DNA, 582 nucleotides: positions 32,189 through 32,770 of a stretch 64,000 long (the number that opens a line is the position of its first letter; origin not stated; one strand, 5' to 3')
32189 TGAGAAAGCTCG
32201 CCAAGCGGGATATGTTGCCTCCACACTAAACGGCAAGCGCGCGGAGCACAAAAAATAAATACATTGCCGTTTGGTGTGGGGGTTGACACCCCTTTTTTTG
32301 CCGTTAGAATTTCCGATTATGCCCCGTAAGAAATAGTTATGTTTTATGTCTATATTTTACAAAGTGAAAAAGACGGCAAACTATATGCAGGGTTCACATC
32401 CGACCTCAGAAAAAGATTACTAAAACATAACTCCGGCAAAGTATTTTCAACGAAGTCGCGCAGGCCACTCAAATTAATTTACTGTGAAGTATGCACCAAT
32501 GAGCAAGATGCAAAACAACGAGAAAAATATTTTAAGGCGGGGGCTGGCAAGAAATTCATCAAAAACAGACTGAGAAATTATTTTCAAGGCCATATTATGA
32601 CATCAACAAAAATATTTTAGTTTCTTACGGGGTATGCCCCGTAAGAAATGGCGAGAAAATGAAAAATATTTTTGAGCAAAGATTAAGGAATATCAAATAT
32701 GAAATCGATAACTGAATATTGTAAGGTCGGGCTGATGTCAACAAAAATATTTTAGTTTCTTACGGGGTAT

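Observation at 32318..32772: Hairpin-ended cassette that precisely brackets a GIY-YIG nuclease gene and donates start codons to downstream genes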

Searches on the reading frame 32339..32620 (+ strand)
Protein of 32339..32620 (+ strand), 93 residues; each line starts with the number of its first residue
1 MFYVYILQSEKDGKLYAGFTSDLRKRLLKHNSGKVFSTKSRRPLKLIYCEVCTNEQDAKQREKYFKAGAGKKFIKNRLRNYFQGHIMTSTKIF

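Call 11: search_protein_families(library=pfam, proteins=[window:32339-32620:+], max_evalue=0.01)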
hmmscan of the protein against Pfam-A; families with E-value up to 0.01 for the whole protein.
window:32339-32620:+ (93 aa): 2 families
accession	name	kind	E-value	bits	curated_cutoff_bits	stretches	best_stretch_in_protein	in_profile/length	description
PF01541.30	GIY-YIG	-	2.6e-17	63.3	22.6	1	1-67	1-70/78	GIY-YIG catalytic domain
PF10544.15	T5orf172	-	0.005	17.8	20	0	3-66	2-64/101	T5orf172 domain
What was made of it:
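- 32339..32620 (+): GIY-YIG nuclease gene (93 aa). It is a stand-alone Slx1-like/UPF0213 type. The last ~7 codons read into the element's right subterminal block. Pfam PF01541 E=2.6e-17 (call 11).
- Checked: U2: 32322-32632, holding a 93-aa GIY-YIG ORF at 32339-32620 (Pfam PF01541, E=2.6e-17; call 11).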

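Call 12: find_encoding_contigs(protein=window:32339-32620:+, flank=3000, max_places=10)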
Protein window:32339-32620:+ (93 aa): no gene with exactly this product is on record in the collection.

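Call 14: find_homologous_proteins(query=window:32339-32620:+, max_evalue=0.00001)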
Query window:32339-32620:+ (93 aa): 317 proteins with E <= 0.00001 among 317 candidates; the best 120 are listed.
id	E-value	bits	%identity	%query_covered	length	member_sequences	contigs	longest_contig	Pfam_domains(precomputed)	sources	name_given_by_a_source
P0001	2.2e-43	164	85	91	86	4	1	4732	PF01541.31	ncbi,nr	ncbi:MAG: GIY-YIG nuclease family protein [bacterium]|nr:GIY-YIG nuclease family protein [bacterium]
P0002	4.5e-43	163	86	92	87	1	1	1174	PF01541.31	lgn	-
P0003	9.8e-42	158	86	90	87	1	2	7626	PF01541.31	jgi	jgi:putative endonuclease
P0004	2.2e-41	157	82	91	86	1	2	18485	PF01541.31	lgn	-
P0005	2.6e-40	154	83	90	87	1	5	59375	PF01541.31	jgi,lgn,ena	jgi:putative endonuclease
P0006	2.6e-39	151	81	91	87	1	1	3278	PF01541.31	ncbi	-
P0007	6.3e-39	149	55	96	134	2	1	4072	PF10544.16,PF13455.13,PF01541.31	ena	-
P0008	6.9e-39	149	80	90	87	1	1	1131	PF01541.31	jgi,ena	-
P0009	2.7e-38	147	75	100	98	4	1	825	PF01541.31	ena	-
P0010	3.3e-38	147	79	90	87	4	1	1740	PF01541.31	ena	-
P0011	4.9e-38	146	70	99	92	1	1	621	PF01541.31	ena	-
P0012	8.1e-38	146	82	88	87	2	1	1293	PF01541.31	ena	-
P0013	1.2e-37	145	80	89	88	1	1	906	PF01541.31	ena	-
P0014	2.2e-37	144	76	94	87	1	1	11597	PF01541.31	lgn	-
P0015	4.5e-37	143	78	89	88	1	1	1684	PF01541.31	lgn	-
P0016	2.1e-36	141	80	88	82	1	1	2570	PF01541.31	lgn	-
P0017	2.6e-36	141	77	90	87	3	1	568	PF01541.31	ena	-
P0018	2.9e-36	141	71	94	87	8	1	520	PF01541.31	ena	-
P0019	3.4e-36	141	73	92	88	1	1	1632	PF01541.31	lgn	-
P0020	4.8e-36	140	73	92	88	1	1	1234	PF01541.31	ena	-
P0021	5.1e-36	140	76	90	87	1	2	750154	PF01541.31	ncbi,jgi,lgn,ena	-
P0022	5.7e-36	140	77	90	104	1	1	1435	PF01541.31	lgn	-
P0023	6.9e-36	140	77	89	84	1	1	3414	PF01541.31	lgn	-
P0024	1.1e-35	139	76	89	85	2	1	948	PF01541.31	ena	-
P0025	1.2e-35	139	75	91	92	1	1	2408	PF01541.31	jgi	-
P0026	1.2e-35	139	73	100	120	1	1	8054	PF01541.31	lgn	-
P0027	5.1e-35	137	73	89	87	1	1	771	PF01541.31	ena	-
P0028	5.5e-35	137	74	90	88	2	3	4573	PF01541.31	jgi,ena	-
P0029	6.1e-35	137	74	88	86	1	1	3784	PF01541.31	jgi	-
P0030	9.4e-35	136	69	91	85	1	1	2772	PF01541.31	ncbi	-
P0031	1.3e-34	136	70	90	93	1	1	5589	PF01541.31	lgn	-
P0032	1.4e-34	135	74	88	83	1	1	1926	PF01541.31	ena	-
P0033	2.5e-34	135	71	90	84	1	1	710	PF01541.31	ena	-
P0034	2.8e-34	134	76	89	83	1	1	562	PF01541.31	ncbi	-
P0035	2.9e-34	134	69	97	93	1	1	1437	PF01541.31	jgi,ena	-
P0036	1.1e-33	133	68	98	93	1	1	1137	PF01541.31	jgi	-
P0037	1.1e-33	133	74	90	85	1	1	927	PF01541.31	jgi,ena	-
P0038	1.3e-33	132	72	88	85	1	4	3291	PF01541.31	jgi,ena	-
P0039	1.3e-33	132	70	95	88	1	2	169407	PF01541.31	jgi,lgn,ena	-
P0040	1.6e-33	132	73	89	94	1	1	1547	PF01541.31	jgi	jgi:putative endonuclease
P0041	1.8e-33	132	70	95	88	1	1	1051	PF01541.31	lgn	-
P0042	3.1e-33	131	69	92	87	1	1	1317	PF01541.31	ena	-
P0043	3.7e-33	131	72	88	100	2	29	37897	PF01541.31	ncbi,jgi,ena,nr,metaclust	ncbi:MAG: hypothetical protein UX65_C0006G0031 [Parcubacteria group bacterium GW2011_GWB1_46_8]|nr:M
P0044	3.9e-33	131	71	91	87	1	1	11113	PF01541.31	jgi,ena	-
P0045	8.0e-33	130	73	88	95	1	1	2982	PF01541.31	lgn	-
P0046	1.5e-32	129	66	89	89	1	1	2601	PF01541.31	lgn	-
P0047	1.5e-32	129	68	91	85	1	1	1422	PF01541.31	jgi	-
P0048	1.7e-32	129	72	88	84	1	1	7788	PF01541.31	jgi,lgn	jgi:putative endonuclease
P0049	2.4e-32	128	68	91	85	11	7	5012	PF01541.31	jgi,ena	-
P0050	9.0e-32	126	62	98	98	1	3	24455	PF01541.31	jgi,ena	-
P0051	1.1e-31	126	66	91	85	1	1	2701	PF01541.31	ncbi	-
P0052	1.8e-31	125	71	88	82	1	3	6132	PF01541.31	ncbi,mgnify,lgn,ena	ncbi:MAG: GIY-YIG nuclease family protein [Patescibacteria group bacterium]|mgnify:CR=1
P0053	7.9e-31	123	70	88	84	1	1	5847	PF01541.31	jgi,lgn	jgi:putative endonuclease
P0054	1.2e-30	123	62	99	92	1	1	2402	PF01541.31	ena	-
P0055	4.3e-30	121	68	90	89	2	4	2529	PF01541.31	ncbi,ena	ncbi:MAG: GIY-YIG nuclease family protein [Patescibacteria group bacterium]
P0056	5.0e-30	121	64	90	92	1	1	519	PF10544.16,PF13455.13,PF01541.31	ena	-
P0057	1.6e-29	119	66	88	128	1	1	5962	PF01541.31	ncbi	-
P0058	1.3e-28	116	63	88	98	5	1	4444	PF01541.31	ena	-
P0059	1.9e-28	116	62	91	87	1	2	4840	PF10544.16,PF01541.31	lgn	-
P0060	3.2e-28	115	64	90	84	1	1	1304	PF10544.16,PF01541.31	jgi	-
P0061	5.0e-28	115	64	89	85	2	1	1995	PF01541.31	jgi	jgi:putative endonuclease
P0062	6.5e-28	114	62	88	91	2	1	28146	PF01541.31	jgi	-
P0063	1.4e-27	113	63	88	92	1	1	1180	PF01541.31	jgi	-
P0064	1.9e-27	113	66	89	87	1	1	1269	PF01541.31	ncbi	-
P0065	2.4e-27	112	69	86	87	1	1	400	PF01541.31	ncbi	-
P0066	3.1e-27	112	62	90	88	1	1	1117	PF01541.31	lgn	-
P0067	4.4e-27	111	67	87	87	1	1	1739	PF01541.31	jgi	-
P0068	4.8e-27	111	63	90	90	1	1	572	PF01541.31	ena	-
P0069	5.5e-27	111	60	88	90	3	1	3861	PF10544.16,PF01541.31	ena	-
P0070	6.4e-27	111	64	91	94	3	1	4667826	PF01541.31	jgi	jgi:putative endonuclease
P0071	7.7e-27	111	65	89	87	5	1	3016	PF01541.31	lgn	-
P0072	8.4e-27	111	64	89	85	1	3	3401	PF01541.31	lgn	-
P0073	9.9e-27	110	64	90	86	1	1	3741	PF01541.31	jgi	-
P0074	1.0e-26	110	65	89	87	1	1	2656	PF01541.31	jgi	jgi:putative endonuclease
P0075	1.1e-26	110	63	87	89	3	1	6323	PF10544.16,PF01541.31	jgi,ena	-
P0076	1.4e-26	110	62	90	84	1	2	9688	PF01541.31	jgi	-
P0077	1.4e-26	110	64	90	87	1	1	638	PF01541.31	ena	-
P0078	2.1e-26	109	61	90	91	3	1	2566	PF01541.31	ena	-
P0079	2.2e-26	109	65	83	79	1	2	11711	PF01541.31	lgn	-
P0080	2.4e-26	109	63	88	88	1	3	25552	PF01541.31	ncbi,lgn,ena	-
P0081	2.6e-26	109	64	86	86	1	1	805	PF01541.31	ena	-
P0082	2.8e-26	109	61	90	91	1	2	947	PF01541.31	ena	-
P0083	4.4e-26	108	65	88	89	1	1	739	PF01541.31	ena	-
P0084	4.4e-26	108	61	90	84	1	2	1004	PF10544.16,PF01541.31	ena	-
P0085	4.5e-26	108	65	84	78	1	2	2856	PF01541.31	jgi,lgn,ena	-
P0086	4.6e-26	108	59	91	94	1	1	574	PF01541.31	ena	-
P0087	5.9e-26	108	64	89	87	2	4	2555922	PF01541.31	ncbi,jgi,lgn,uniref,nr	ncbi:GIY-YIG nuclease family protein [Psychroflexus sp. ALD_RP9]|uniref:GIY-YIG nuclease family prot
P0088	8.4e-26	107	60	86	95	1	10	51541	PF01541.31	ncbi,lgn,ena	ncbi:MAG: GIY-YIG nuclease family protein [Patescibacteria group bacterium]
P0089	8.7e-26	107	62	90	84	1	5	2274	PF01541.31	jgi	jgi:putative endonuclease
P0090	8.7e-26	107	61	89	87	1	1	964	PF01541.31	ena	-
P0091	8.8e-26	107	63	90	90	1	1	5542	PF01541.31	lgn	-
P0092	1.2e-25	107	60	92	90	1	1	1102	PF01541.31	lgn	-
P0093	1.5e-25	107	60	91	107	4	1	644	PF01541.31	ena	-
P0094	1.5e-25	107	63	90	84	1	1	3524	PF01541.31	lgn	-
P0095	1.7e-25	106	61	89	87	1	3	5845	PF01541.31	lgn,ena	-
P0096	1.7e-25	106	59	87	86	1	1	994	PF01541.31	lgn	-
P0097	1.7e-25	106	60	88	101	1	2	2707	PF01541.31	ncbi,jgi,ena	-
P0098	1.8e-25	106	61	89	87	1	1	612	PF01541.31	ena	-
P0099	2.0e-25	106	61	88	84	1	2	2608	PF01541.31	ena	-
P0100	2.1e-25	106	64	86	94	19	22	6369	PF01541.31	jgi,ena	-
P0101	2.9e-25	106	63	87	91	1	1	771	PF01541.31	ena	-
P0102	3.3e-25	105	63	88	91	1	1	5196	PF01541.31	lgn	-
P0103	4.6e-25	105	65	89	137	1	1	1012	PF01541.31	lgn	-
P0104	4.8e-25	105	60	89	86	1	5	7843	PF01541.31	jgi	jgi:putative endonuclease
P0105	6.0e-25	105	58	90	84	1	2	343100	PF01541.31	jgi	jgi:putative endonuclease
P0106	6.0e-25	105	60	89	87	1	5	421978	PF01541.31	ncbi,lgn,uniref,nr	ncbi:MAG: GIY-YIG nuclease family protein [Phaeodactylibacter xiamenensis]|uniref:Excinuclease ABC s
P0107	6.3e-25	105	60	89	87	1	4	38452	PF01541.31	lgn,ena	-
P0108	8.4e-25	104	60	90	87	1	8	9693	PF01541.31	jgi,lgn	jgi:putative endonuclease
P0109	8.6e-25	104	60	89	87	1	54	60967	PF01541.31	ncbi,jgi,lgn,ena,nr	ncbi:MAG: GIY-YIG nuclease family protein [Bacteroidetes bacterium]|jgi:putative endonuclease|nr:GIY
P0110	9.1e-25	104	59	88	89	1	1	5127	PF01541.31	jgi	jgi:putative endonuclease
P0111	1.1e-24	104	63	86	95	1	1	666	PF01541.31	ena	-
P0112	1.2e-24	104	60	86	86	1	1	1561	PF01541.31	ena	-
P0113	1.2e-24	104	61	90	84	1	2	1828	PF01541.31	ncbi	-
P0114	1.6e-24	103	58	90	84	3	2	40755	PF01541.31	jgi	-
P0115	1.8e-24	103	60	88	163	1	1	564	PF01541.31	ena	-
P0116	2.0e-24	103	56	96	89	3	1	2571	PF01541.31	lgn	-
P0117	2.0e-24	103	55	95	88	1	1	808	PF01541.31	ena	-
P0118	2.2e-24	103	65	85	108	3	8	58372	PF01541.31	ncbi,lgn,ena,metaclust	metaclust:\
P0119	2.2e-24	103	60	89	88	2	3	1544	PF01541.31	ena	-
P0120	2.4e-24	103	61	90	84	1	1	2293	PF01541.31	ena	-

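Call 15: find_encoding_contigs(protein=P0005, flank=3000, max_places=5)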
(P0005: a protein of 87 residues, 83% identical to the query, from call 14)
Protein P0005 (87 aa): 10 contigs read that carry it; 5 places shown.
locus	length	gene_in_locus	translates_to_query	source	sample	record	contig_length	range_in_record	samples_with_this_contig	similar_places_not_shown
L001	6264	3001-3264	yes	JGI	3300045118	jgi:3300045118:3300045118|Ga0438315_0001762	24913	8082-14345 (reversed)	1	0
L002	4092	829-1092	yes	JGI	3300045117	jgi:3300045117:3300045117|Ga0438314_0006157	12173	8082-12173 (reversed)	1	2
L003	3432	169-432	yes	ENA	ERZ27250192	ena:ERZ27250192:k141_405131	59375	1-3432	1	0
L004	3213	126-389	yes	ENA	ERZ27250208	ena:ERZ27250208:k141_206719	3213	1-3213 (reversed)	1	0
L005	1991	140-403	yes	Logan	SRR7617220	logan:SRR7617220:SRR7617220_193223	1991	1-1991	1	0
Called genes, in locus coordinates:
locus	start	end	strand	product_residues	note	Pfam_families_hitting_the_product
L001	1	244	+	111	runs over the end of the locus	PF15919:HicB_lk_antitox (weak)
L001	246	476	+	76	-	PF07927:HicA_toxin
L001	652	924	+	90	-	-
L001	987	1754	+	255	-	PF13174:TPR_6 (faint), PF13431:TPR_17 (faint), PF00515:TPR_1 (faint), PF07719:TPR_2 (faint), PF13432:TPR_16 (weak), PF14559:TPR_19 (weak), PF13181:TPR_8 (weak), PF14559:TPR_19, +5 more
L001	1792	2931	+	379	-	-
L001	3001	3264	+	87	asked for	PF01541:GIY-YIG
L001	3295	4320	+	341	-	PF04545:Sigma70_r4, PF05066:HARE-HTH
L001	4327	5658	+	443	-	PF26449:DUF8128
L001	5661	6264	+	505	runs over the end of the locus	PF01935:DUF87 (weak), PF02534:T4SS-DNA_transf, PF10412:TrwB_AAD_bind, PF13401:AAA_22 (faint), PF12696:TraG-D_C (weak)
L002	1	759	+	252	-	?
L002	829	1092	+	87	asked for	PF01541:GIY-YIG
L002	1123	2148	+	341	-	PF04545:Sigma70_r4, PF05066:HARE-HTH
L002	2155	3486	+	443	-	PF26449:DUF8128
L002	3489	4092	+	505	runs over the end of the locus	PF01935:DUF87 (weak), PF02534:T4SS-DNA_transf, PF10412:TrwB_AAD_bind, PF13401:AAA_22 (faint), PF12696:TraG-D_C (weak)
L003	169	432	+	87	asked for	PF01541:GIY-YIG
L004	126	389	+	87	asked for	PF01541:GIY-YIG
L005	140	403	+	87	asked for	PF01541:GIY-YIG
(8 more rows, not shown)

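Call 16: find_encoding_contigs(protein=P0004, flank=3000, max_places=3)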
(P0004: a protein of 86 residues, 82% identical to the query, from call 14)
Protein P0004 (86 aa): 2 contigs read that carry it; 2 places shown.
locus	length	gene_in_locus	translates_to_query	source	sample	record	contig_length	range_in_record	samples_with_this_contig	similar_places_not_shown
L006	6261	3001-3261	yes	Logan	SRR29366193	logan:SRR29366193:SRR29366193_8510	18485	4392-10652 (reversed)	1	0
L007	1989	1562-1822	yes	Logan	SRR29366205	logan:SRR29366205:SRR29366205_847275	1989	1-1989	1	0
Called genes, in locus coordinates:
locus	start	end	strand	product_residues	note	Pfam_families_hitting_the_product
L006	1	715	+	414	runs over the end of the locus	PF00587:tRNA-synt_2b, PF03129:HGTP_anticodon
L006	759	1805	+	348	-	PF06723:MreB_Mbl, PF00022:Actin (weak), PF11104:PilM_2 (faint), PF00012:HSP70, PF14450:FtsA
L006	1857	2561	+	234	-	PF04085:MreC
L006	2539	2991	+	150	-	-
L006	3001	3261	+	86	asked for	PF01541:GIY-YIG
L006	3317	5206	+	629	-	PF03717:PBP_dimer, PF00905:Transpeptidase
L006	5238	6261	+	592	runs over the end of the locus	-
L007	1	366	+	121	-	?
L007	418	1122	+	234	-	PF04085:MreC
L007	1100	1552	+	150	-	-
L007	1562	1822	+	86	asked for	PF01541:GIY-YIG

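Call 17: find_encoding_contigs(protein=P0001, flank=3000, max_places=3)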
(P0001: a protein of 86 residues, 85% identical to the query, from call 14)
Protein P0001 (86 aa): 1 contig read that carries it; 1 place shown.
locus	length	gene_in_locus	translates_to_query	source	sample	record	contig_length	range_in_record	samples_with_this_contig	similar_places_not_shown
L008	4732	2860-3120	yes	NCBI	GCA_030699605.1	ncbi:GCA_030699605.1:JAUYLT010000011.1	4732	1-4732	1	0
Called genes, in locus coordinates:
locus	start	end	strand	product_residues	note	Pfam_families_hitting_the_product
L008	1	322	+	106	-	?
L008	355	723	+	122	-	PF05635:23S_rRNA_IVP, PF22296:bAvd (weak)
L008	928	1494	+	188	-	PF13473:Cupredoxin_1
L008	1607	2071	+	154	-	-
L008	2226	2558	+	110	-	-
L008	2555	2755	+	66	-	-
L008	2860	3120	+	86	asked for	PF01541:GIY-YIG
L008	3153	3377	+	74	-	PF10049:DUF2283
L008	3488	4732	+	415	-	?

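Call 28: find_encoding_contigs(protein=P0087, flank=1500, max_places=4)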
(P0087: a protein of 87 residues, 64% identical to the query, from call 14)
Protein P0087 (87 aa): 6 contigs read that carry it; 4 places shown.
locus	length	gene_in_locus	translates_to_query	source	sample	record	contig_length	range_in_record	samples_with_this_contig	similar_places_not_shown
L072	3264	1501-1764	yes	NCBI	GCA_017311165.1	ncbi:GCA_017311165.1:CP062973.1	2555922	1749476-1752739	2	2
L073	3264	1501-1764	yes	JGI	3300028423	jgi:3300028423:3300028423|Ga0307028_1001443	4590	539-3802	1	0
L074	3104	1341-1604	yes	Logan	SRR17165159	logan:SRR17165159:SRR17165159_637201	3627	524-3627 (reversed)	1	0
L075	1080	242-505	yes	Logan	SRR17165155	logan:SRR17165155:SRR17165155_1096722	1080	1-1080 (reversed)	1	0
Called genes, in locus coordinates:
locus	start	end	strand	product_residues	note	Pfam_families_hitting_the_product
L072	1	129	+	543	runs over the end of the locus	-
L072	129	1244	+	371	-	PF00534:Glycos_transf_1, PF13692:Glyco_trans_1_4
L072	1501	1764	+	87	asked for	PF01541:GIY-YIG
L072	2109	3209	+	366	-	PF13439:Glyco_transf_4, PF20706:GT4-conflict (weak), PF00534:Glycos_transf_1, PF13692:Glyco_trans_1_4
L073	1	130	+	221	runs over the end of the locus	?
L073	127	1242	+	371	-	PF00534:Glycos_transf_1, PF13692:Glyco_trans_1_4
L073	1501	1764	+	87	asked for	PF01541:GIY-YIG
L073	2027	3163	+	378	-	PF13439:Glyco_transf_4, PF00534:Glycos_transf_1, PF13692:Glyco_trans_1_4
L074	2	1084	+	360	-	?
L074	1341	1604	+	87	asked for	PF01541:GIY-YIG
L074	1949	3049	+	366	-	PF13439:Glyco_transf_4, PF20706:GT4-conflict (weak), PF00534:Glycos_transf_1, PF13692:Glyco_trans_1_4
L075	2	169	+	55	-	?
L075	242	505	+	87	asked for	PF01541:GIY-YIG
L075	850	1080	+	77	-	?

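Call 29: find_encoding_contigs(protein=P0043, flank=1500, max_places=6)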
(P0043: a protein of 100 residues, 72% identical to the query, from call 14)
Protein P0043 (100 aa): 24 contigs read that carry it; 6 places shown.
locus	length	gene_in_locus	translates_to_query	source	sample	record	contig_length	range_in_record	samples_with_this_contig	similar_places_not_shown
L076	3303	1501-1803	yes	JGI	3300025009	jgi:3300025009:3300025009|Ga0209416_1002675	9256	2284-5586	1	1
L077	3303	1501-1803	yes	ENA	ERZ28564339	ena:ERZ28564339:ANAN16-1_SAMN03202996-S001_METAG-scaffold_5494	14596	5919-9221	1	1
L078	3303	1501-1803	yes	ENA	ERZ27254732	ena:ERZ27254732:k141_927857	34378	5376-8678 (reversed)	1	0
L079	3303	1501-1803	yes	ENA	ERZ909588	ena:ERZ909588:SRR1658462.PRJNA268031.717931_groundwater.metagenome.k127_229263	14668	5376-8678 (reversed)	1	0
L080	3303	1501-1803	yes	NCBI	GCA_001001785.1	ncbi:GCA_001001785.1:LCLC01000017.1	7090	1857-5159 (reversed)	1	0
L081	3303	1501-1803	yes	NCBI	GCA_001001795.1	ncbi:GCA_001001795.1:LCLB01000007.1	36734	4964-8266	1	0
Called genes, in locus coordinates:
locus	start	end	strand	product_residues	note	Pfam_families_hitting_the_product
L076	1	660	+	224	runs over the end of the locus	-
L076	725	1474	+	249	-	PF11967:RecO_N (weak), PF02565:RecO_C (weak)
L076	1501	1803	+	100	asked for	PF01541:GIY-YIG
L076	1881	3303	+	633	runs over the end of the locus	-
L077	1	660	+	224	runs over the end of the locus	-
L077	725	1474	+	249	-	PF11967:RecO_N (weak), PF02565:RecO_C (weak)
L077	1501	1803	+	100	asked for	PF01541:GIY-YIG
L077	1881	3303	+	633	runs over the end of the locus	-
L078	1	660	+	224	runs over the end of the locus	-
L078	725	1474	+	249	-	PF11967:RecO_N (weak), PF02565:RecO_C (weak)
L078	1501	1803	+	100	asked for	PF01541:GIY-YIG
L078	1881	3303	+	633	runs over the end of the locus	-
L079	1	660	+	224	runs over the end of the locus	-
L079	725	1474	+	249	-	PF11967:RecO_N (weak), PF02565:RecO_C (weak)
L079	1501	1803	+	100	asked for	PF01541:GIY-YIG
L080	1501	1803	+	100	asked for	PF01541:GIY-YIG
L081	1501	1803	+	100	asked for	PF01541:GIY-YIG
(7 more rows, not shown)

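Call 44: search_solved_structures(query=window:32339-32620:+, max_evalue=1, show_alignments=2)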
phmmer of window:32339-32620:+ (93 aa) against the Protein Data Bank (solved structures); distinct sequences matched with E-value up to 1: 3.
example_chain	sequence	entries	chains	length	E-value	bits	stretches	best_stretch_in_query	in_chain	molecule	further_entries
1zg2_A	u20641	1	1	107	3.2e-07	33.6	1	2-66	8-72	Hypothetical UPF0213 protein BH0048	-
1ywl_A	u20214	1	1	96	1.3e-06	31.7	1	3-71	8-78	Hypothetical UPF0213 protein EF2693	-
7wme_A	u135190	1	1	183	0.018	18.5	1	7-49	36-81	Structure-specific endonuclease subunit SLX1 homolog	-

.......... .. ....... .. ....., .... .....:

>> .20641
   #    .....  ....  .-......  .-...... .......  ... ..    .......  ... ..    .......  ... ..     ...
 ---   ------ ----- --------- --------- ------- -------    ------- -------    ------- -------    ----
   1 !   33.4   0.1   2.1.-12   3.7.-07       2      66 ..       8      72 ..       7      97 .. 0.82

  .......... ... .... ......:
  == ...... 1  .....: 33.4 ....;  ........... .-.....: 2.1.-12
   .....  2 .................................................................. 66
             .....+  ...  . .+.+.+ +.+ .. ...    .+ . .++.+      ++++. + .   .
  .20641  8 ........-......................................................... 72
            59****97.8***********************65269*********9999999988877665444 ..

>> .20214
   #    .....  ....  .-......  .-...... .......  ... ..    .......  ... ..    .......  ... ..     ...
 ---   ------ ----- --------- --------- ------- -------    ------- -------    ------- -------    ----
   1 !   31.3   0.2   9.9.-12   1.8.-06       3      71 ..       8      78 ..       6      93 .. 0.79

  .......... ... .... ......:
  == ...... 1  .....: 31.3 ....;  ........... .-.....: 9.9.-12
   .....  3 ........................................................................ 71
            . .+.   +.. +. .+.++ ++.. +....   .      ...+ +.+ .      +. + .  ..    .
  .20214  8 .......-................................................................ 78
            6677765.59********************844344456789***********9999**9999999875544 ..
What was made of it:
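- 32339..32620 (+): PDB 1zg2 3e-7, 1ywl 1e-6, SLX1 7wme 0.018 (call 44).
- On GIY-YIG nuclease superfamily, Slx1-like stand-alone clade (UPF0213): 1zg2, 1ywl and SLX1 hits (call 44).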

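Call 45: search_protein_families(library=ncbifam, proteins=[window:32339-32620:+, P0005], max_evalue=0.01)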
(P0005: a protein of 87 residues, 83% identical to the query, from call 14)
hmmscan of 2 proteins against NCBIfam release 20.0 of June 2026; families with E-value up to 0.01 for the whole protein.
window:32339-32620:+ (93 aa): 1 family
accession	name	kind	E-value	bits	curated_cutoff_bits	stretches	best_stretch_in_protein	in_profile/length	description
TIGR01453.1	grpIintron_endo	subfamily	0.0029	17.7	56.05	0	4-35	4-35/215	group I intron endonuclease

P0005 (87 aa): 1 family
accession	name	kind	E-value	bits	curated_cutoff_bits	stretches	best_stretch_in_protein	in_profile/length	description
TIGR01453.1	grpIintron_endo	subfamily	0.0048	16.9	56.05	0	4-36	4-36/215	group I intron endonuclease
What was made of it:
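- On Autonomous insertion sequence: The only ORF is PF01541 GIY-YIG (calls 11, 45).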
